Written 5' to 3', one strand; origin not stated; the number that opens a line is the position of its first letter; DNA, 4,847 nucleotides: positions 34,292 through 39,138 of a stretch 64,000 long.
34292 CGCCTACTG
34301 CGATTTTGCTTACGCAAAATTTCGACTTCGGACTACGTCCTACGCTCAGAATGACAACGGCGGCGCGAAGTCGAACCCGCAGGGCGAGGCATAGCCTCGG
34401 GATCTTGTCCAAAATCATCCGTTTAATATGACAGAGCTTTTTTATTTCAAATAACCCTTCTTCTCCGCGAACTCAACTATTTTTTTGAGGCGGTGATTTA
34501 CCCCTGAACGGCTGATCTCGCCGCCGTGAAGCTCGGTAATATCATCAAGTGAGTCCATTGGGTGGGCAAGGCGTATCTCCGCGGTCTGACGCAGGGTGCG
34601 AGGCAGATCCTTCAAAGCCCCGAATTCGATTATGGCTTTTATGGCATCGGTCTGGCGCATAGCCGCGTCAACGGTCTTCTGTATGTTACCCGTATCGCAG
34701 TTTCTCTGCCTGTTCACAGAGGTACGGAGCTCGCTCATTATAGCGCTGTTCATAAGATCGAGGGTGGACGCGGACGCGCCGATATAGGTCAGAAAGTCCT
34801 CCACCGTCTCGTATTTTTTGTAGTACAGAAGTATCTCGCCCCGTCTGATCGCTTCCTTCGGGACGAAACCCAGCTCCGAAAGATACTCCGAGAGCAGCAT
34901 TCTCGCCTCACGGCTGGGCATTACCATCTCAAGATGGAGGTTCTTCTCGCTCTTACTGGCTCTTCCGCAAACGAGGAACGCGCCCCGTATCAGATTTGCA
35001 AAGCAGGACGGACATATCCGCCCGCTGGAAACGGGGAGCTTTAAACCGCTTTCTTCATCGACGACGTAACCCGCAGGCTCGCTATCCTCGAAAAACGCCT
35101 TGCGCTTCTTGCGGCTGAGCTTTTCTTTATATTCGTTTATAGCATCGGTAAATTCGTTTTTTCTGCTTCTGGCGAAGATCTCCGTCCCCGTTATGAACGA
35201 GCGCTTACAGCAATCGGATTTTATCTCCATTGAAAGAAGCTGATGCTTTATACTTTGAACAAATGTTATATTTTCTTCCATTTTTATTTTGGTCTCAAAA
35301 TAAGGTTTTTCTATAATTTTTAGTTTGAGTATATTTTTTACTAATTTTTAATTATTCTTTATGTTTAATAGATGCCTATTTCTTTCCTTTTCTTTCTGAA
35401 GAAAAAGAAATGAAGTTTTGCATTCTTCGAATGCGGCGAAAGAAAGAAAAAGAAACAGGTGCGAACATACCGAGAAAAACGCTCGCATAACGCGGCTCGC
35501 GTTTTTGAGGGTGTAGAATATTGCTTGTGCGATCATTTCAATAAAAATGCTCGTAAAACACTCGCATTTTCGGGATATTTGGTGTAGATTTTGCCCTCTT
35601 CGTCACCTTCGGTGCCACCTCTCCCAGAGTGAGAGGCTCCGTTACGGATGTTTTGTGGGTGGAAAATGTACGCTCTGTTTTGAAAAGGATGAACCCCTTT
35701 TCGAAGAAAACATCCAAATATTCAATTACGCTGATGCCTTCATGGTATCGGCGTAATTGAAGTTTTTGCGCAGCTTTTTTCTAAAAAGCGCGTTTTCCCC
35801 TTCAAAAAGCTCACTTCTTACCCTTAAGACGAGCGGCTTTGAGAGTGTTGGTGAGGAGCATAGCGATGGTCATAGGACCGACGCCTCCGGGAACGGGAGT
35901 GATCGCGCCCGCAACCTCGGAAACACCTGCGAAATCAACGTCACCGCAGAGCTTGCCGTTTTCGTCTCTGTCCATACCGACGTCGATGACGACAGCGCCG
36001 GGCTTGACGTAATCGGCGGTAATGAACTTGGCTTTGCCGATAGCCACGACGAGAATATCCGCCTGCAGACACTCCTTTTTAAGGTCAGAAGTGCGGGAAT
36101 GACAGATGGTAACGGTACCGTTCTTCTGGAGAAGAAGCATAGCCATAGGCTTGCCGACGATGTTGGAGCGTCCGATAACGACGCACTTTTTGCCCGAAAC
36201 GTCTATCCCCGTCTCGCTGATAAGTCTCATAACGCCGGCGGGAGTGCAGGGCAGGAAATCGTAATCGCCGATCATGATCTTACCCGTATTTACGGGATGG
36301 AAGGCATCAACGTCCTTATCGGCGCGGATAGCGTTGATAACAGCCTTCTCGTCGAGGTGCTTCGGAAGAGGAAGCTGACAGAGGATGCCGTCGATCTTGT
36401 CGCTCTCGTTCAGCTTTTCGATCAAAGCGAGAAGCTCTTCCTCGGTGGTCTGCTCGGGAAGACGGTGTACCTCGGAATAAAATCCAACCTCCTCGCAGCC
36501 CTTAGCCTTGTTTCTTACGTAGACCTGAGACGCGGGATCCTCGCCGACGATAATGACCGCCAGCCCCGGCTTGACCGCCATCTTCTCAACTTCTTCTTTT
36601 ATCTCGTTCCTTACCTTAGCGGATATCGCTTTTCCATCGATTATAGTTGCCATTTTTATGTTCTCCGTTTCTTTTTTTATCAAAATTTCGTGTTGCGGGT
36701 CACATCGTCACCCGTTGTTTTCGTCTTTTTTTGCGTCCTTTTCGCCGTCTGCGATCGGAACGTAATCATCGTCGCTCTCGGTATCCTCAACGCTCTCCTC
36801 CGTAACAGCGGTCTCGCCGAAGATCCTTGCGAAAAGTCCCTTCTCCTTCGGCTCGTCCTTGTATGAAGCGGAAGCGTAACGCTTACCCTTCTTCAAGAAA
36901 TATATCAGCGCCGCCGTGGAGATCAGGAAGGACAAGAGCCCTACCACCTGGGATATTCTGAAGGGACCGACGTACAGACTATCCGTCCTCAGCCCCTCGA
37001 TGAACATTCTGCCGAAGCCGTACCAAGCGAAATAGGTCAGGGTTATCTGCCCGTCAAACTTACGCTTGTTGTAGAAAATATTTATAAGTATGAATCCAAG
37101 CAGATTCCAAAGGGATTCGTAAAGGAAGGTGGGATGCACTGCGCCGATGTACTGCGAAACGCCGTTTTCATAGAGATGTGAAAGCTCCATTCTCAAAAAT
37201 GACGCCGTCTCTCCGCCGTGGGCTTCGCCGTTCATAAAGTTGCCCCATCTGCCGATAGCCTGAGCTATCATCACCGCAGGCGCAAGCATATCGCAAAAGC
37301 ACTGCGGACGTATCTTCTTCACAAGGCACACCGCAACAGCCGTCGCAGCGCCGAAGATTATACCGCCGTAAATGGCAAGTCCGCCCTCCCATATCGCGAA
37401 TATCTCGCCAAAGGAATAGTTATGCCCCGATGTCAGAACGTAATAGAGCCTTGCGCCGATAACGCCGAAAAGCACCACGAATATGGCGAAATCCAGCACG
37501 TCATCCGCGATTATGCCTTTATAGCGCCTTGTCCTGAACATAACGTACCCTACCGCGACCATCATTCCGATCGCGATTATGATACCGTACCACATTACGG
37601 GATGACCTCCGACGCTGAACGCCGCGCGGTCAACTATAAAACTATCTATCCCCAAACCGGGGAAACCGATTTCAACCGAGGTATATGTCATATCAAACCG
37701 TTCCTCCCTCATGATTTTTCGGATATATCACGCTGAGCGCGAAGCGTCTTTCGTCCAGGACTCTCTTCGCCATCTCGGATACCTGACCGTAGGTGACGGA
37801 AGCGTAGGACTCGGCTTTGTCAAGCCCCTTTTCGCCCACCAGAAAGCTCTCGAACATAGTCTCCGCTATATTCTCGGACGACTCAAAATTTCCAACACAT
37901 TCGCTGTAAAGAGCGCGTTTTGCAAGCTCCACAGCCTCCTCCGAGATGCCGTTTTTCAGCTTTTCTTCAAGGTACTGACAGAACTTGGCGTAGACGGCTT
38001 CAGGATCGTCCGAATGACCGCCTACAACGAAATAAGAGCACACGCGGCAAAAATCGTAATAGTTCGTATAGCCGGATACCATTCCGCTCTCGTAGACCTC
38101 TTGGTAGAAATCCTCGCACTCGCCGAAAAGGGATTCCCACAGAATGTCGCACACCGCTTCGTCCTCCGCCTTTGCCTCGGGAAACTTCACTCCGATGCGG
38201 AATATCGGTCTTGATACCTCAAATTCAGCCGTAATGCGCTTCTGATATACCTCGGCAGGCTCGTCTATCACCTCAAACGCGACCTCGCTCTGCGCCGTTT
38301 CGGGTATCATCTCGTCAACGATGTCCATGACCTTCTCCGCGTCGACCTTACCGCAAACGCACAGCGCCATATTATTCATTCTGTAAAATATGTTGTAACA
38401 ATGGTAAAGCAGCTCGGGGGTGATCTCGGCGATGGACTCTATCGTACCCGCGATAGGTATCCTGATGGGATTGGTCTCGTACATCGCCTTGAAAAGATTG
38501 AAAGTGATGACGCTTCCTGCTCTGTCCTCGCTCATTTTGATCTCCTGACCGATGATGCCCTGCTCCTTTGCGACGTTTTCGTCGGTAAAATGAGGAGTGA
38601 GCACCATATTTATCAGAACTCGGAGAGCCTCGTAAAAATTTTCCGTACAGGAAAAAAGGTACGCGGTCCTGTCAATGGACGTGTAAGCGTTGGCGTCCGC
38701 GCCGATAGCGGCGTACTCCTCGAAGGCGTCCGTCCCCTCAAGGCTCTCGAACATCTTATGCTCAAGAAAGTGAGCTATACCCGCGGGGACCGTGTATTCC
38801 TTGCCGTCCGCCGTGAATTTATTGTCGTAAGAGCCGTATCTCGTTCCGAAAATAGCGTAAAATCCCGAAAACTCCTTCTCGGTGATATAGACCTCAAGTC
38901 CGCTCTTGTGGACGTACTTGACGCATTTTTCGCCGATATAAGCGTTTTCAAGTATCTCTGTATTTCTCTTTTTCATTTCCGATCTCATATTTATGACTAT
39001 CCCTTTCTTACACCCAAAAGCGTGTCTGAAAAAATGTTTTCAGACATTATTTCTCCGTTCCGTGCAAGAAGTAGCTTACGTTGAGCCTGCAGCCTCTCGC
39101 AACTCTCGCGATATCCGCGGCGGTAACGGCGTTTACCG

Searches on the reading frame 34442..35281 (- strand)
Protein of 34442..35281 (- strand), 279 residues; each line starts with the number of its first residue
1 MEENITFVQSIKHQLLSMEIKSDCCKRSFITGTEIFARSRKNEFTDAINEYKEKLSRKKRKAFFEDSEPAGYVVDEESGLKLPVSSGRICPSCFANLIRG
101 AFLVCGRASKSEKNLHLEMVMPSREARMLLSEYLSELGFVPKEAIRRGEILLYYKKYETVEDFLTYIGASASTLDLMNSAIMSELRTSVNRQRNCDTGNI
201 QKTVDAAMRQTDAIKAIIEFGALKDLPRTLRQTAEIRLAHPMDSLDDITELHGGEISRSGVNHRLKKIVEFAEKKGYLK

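Call 5: search_protein_families(library=pfam, proteins=[window:34442-35281:-], max_evalue=0.001)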
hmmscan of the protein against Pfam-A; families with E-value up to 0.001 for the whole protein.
window:34442-35281:- (279 aa): 2 families
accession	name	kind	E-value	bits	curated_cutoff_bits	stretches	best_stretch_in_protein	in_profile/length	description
PF02650.20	HTH_WhiA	-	2.6e-27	95.5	27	1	189-272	1-84/84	WhiA C-terminal HTH domain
PF14527.11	LAGLIDADG_WhiA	-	1.5e-15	57.5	23.2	1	96-186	3-93/93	WhiA LAGLIDADG-like domain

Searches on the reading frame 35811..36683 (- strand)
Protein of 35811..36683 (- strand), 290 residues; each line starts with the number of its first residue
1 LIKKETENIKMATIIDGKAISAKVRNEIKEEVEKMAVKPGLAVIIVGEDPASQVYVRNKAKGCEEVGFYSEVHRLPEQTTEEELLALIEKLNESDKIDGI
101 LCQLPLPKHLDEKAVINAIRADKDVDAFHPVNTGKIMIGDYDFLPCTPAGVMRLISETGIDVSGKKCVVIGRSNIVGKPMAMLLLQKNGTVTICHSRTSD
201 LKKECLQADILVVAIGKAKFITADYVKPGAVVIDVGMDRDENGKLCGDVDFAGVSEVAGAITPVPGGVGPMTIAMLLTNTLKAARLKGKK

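Call 5: search_protein_families(library=pfam, proteins=[window:35811-36683:-], max_evalue=0.001)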
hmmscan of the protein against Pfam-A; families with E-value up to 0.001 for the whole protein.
window:35811-36683:- (290 aa): 2 families
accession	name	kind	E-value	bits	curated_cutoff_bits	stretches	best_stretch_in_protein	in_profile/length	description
PF02882.25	THF_DHG_CYH_C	-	2.4e-72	241.9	27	1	129-285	1-157/160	Tetrahydrofolate dehydrogenase/cyclohydrolase, NAD(P)-binding domain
PF00763.28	THF_DHG_CYH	-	5.1e-45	152.9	32.8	1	15-126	1-115/115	Tetrahydrofolate dehydrogenase/cyclohydrolase, catalytic domain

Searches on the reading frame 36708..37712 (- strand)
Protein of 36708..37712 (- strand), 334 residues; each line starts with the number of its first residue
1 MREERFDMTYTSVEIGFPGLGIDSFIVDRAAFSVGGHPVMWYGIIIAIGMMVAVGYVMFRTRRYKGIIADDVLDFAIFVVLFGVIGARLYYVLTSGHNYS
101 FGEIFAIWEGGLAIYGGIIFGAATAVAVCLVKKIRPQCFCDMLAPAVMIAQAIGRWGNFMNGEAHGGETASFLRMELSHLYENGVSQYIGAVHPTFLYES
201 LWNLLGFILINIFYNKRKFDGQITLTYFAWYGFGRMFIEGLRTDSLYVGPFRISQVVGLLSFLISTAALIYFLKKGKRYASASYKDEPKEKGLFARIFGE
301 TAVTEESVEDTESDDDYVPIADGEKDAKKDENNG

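Call 5: search_protein_families(library=pfam, proteins=[window:36708-37712:-], max_evalue=0.001)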
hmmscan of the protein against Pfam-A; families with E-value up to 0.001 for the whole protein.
window:36708-37712:- (334 aa): 1 family
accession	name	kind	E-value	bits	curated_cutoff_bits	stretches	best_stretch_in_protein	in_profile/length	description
PF01790.23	LGT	-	1.2e-68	231.5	24.9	1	30-271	2-240/240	Prolipoprotein diacylglyceryl transferase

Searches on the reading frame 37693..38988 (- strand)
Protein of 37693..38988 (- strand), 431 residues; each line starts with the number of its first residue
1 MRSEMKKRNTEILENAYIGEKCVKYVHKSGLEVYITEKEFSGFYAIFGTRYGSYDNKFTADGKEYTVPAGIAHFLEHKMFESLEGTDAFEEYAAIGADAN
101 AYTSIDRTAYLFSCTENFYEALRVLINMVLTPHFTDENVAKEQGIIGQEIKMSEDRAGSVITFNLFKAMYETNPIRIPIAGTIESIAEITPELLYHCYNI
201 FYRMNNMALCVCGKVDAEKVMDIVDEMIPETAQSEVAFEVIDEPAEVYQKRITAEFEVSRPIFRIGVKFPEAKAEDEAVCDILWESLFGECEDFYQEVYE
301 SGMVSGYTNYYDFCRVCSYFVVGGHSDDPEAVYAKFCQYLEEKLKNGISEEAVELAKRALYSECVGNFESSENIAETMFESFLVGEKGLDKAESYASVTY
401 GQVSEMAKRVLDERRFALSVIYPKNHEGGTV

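Call 5: search_protein_families(library=pfam, proteins=[window:37693-38988:-], max_evalue=0.001)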
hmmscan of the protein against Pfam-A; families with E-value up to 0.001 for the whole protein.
window:37693-38988:- (431 aa): 2 families
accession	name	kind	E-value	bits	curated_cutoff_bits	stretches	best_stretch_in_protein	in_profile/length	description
PF05193.26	Peptidase_M16_C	-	4e-18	66.3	23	1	189-360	2-181/181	Peptidase M16 inactive domain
PF00675.25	Peptidase_M16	-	3.8e-17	63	22.3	1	69-182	31-148/149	Insulinase (Peptidase family M16)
